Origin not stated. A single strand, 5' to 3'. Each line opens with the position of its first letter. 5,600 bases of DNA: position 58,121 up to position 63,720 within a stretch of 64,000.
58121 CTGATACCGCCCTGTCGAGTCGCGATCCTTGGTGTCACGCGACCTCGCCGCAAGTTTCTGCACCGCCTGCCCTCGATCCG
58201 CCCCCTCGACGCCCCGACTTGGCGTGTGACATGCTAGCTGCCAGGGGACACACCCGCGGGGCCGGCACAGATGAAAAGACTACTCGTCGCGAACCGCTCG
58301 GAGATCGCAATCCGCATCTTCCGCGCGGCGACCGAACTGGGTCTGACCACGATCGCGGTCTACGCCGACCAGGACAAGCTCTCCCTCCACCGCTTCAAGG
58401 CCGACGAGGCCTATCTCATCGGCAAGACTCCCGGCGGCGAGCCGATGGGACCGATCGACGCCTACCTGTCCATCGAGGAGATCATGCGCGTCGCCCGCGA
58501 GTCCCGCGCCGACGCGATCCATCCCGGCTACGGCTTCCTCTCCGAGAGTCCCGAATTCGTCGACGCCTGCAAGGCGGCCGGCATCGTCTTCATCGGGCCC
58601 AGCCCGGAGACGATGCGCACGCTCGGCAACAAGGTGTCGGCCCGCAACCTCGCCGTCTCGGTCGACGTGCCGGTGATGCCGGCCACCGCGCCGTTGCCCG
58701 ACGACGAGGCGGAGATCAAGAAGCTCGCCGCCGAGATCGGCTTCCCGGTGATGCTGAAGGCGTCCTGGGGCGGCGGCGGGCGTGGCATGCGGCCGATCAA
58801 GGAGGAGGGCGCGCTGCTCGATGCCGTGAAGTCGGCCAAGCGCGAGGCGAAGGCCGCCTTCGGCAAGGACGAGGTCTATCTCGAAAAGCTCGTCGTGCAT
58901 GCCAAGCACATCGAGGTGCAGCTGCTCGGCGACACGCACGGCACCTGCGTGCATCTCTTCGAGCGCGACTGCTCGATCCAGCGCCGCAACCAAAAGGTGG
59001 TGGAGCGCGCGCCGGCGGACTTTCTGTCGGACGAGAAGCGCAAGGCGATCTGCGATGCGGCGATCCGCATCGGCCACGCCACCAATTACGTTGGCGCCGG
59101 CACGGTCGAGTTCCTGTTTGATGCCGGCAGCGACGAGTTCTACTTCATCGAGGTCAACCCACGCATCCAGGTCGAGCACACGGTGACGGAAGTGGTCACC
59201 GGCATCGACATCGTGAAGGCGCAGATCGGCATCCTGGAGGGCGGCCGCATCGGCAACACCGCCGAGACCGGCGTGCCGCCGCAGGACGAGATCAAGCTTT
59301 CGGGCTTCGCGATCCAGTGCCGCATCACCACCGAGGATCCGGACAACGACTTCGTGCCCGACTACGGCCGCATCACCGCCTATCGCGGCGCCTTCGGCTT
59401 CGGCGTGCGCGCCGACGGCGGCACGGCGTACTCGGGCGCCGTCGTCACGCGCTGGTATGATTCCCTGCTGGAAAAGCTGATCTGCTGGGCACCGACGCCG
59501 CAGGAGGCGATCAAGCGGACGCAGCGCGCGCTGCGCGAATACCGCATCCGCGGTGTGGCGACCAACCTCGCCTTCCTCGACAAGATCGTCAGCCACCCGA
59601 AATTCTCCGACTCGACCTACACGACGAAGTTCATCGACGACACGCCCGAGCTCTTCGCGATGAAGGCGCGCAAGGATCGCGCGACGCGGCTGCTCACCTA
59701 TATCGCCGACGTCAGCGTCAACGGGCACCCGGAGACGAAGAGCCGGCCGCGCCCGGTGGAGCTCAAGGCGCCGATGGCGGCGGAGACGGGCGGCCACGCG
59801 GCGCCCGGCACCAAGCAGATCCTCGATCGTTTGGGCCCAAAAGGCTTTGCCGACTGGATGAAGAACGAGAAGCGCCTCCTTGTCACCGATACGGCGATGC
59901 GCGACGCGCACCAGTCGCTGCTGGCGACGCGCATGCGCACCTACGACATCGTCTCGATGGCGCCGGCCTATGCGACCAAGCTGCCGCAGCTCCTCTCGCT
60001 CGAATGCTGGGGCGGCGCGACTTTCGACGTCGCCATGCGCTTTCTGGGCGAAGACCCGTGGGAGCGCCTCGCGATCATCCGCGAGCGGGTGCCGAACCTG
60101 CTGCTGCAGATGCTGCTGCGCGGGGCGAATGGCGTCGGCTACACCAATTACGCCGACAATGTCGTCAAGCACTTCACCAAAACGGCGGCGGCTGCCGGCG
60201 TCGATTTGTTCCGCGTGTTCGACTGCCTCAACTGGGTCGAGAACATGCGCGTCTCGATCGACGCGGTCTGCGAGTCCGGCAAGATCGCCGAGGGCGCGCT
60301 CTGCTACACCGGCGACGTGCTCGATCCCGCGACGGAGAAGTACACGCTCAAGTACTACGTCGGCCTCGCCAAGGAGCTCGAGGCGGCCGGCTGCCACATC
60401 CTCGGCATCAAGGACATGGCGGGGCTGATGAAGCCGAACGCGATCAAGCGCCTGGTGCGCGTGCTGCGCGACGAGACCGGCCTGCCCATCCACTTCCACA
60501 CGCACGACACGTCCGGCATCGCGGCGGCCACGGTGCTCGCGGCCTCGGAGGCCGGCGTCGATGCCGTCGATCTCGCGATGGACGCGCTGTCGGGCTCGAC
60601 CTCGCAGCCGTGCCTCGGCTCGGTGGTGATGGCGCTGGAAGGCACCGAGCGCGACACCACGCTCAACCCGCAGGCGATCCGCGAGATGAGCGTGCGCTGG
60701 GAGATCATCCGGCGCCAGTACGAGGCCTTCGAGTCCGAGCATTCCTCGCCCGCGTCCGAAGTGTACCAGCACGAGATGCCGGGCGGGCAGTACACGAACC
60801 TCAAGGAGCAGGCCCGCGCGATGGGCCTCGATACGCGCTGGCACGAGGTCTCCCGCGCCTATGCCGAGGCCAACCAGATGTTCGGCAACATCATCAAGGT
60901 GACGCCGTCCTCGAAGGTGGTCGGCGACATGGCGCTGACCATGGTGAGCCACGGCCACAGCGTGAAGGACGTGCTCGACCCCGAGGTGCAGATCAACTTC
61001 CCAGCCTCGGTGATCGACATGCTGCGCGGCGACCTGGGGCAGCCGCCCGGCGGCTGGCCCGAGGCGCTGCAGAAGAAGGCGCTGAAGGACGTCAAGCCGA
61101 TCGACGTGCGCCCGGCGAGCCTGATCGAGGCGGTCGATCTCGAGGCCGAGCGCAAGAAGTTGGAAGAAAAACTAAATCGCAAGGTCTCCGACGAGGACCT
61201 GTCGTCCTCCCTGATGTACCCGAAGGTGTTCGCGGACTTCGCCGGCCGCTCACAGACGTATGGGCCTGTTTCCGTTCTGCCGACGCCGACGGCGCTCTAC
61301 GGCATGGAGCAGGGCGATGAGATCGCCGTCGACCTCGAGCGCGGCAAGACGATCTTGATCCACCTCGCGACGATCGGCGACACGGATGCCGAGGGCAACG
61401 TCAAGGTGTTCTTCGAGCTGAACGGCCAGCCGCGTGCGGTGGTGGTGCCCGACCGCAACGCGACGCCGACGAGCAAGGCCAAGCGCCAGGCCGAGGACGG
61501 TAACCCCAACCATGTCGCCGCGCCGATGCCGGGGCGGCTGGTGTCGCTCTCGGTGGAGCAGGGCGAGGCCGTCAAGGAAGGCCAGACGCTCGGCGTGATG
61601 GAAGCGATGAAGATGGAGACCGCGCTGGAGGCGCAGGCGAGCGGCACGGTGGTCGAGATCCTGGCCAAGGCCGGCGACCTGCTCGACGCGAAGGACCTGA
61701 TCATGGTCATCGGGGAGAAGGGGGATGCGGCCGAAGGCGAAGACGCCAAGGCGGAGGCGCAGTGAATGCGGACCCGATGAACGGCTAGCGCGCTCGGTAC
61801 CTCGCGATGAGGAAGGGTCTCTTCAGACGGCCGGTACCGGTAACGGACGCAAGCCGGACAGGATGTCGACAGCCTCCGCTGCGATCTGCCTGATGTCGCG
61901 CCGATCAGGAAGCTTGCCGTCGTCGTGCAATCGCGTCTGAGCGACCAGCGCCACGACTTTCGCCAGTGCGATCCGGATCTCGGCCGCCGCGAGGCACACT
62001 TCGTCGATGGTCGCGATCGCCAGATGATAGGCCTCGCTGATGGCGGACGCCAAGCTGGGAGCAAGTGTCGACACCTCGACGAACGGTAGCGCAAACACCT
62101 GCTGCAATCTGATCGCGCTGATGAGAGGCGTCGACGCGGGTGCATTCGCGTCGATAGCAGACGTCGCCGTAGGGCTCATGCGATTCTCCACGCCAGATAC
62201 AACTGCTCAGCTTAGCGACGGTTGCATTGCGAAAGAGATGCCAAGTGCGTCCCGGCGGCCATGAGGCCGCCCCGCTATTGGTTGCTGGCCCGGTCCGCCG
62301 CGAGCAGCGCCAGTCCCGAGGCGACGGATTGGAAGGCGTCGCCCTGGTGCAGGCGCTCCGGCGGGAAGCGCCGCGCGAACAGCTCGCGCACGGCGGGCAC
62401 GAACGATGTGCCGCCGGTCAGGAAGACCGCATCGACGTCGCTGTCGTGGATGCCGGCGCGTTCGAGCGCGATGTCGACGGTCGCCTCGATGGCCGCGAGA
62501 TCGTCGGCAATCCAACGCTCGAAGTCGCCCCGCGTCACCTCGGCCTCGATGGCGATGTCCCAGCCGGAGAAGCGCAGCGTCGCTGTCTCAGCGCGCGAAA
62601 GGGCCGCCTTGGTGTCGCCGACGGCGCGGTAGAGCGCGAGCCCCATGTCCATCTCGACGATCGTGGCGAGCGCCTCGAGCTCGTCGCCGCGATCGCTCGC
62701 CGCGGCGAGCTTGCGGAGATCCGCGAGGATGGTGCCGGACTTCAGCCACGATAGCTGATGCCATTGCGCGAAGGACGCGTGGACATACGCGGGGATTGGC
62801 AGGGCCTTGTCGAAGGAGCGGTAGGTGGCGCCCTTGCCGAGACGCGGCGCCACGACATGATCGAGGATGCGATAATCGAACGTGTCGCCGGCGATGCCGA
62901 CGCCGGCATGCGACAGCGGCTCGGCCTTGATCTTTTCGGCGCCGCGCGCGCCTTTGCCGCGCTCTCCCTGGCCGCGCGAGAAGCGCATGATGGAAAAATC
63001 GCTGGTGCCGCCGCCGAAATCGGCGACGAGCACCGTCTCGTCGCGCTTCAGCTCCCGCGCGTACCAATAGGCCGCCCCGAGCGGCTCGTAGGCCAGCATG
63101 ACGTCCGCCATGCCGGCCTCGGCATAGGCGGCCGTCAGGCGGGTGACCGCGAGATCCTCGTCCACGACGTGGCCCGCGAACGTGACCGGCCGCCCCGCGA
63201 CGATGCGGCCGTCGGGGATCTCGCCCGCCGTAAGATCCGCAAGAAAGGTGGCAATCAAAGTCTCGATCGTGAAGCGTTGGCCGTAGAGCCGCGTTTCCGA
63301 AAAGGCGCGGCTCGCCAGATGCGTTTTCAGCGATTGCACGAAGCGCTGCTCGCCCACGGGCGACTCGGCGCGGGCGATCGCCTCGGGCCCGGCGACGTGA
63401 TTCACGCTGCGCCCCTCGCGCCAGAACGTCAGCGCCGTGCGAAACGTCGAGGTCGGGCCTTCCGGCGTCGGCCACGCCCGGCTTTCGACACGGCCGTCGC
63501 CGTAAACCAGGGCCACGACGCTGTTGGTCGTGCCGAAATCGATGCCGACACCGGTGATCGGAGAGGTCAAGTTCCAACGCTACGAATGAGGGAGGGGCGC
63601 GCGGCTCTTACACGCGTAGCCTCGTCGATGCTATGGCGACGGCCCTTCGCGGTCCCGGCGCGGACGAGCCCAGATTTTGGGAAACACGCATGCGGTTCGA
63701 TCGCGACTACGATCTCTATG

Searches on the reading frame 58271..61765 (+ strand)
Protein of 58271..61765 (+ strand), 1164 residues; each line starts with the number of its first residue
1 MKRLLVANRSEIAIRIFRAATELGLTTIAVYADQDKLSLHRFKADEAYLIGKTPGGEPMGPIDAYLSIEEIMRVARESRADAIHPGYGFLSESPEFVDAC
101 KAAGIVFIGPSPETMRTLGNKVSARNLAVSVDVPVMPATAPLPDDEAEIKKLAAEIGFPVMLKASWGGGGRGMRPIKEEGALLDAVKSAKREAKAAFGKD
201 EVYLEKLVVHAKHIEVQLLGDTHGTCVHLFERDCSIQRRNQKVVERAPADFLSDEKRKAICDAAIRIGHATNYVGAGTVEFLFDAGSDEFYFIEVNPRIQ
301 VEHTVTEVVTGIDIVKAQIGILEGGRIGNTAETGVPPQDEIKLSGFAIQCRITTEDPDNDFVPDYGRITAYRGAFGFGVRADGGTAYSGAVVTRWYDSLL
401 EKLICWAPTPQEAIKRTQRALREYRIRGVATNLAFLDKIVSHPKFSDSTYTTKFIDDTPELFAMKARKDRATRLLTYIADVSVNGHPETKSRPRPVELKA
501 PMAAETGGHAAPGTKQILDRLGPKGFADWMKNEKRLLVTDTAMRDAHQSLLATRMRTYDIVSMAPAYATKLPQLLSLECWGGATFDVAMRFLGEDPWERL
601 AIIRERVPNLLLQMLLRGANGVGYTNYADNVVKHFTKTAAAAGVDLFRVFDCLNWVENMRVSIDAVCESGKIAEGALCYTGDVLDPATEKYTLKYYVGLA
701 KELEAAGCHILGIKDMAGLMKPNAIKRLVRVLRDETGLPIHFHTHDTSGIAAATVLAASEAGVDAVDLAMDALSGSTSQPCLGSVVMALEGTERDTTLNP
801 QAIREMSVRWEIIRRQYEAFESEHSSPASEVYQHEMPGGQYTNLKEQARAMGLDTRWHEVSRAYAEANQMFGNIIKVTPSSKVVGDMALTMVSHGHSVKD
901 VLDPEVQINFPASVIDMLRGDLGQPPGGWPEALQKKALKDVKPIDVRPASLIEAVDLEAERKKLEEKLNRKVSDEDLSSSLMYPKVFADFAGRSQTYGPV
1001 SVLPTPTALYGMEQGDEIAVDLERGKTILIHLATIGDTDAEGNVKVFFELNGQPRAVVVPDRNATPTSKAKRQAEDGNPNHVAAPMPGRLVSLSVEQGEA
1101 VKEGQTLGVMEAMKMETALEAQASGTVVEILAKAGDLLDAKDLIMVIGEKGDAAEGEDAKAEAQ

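Call 70: search_protein_families(library=pfam, proteins=[window:58271-61765:+], max_evalue=0.00001)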
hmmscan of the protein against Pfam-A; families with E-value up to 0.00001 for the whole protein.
window:58271-61765:+ (1164 aa): 9 families
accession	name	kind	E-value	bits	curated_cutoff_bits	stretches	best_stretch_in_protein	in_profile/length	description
PF02436.23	PYC_OADA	-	5e-75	252.1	27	1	831-1030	1-200/201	Conserved carboxylase domain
PF02786.22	CPSase_L_D2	-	9.6e-69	231.5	19.8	1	121-325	2-206/211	Carbamoyl-phosphate synthase L chain, ATP binding domain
PF00289.28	Biotin_carb_N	-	2.9e-39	134.4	25.5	1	2-115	3-110/110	Biotin carboxylase, N-terminal domain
PF02785.25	Biotin_carb_C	-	5e-33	113.9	32.4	1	349-456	1-107/108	Biotin carboxylase C-terminal domain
PF00364.28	Biotin_lipoyl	-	1.4e-16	60.5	22.1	1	1081-1147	2-73/73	Biotin-requiring enzyme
PF00682.25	HMGL-like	-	2.6e-16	60.3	29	1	695-807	143-257/260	HMGL-like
PF02222.28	ATP-grasp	-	2.4e-11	44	27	1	144-299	17-163/179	ATP-grasp domain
PF07478.18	Dala_Dala_lig_C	-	1.2e-06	28.6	24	1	147-297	26-174/204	D-ala D-ala ligase C-terminus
PF13533.13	Biotin_lipoyl_2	-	8.8e-06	25.9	29.8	0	1082-1110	3-31/32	Biotin-lipoyl like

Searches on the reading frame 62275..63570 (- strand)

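Call 70: search_protein_families(library=pfam, proteins=[window:62275-63570:-], max_evalue=0.00001)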
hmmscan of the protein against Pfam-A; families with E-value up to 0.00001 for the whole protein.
window:62275-63570:- (431 aa): 1 family
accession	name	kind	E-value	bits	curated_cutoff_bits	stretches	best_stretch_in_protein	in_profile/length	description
PF00012.26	HSP70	-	7.1e-18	64.6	20.6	1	315-425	258-373/599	Hsp70 protein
